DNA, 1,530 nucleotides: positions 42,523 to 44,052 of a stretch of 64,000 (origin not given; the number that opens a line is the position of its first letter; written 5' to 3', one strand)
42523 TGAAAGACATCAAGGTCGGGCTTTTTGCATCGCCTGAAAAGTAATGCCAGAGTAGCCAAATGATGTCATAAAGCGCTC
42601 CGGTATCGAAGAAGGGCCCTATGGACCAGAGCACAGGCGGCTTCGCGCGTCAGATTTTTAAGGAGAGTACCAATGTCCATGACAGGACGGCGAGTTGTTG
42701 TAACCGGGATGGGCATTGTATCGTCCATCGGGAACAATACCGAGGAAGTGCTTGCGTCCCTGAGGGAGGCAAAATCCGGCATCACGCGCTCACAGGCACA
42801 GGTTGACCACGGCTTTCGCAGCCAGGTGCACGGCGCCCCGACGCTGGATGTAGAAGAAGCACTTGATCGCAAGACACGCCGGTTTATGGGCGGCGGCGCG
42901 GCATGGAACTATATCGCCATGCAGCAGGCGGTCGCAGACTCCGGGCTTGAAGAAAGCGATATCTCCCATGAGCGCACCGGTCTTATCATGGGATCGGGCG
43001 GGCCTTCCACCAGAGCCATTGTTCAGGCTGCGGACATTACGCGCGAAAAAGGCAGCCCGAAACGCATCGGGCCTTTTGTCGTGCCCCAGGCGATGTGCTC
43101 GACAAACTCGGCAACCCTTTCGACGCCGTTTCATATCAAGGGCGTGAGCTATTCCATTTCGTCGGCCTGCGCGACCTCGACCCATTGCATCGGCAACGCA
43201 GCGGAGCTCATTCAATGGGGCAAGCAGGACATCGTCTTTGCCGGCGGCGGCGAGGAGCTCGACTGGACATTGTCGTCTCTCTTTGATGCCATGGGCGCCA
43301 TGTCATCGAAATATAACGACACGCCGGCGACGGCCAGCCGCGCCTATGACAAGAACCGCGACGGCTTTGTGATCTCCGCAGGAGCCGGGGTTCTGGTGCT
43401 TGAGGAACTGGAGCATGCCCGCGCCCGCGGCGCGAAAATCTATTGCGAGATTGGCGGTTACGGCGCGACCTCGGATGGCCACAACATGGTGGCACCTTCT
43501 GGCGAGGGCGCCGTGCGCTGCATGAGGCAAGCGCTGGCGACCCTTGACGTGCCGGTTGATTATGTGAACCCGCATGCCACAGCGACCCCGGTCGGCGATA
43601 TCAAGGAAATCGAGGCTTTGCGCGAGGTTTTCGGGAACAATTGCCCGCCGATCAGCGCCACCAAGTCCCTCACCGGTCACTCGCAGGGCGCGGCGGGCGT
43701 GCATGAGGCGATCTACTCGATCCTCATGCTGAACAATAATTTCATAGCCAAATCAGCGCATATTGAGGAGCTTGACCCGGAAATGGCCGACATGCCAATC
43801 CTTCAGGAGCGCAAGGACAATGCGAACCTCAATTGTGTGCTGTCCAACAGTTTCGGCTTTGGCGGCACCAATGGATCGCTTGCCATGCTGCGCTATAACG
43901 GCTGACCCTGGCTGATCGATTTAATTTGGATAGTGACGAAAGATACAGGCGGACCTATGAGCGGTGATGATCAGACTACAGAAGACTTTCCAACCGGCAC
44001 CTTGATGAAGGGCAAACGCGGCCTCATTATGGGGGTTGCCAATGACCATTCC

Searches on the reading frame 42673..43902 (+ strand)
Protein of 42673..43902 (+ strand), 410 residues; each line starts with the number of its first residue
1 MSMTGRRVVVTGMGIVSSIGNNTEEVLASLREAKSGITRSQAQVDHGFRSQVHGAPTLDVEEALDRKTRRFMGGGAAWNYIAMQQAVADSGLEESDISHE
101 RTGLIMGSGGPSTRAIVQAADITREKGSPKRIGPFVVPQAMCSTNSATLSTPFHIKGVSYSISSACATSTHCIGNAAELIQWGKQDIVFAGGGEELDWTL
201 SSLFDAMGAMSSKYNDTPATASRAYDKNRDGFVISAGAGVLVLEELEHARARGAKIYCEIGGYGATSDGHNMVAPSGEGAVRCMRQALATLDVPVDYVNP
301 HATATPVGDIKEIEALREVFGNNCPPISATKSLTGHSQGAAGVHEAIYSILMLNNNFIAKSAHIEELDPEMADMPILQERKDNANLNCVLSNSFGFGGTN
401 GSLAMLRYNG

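Call 86: search_protein_families(library=pfam, proteins=[window:42673-43902:+], max_evalue=0.00001)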
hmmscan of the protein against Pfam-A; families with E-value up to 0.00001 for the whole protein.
window:42673-43902:+ (410 aa): 2 families
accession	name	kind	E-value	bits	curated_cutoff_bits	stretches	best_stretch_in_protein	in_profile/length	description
PF00109.32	ketoacyl-synt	-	1.6e-39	136.5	20.8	1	6-249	2-252/252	Beta-ketoacyl synthase, N-terminal domain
PF02801.28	Ketoacyl-synt_C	-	2.2e-30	105.5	20.8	1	257-364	1-118/119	Beta-ketoacyl synthase, C-terminal domain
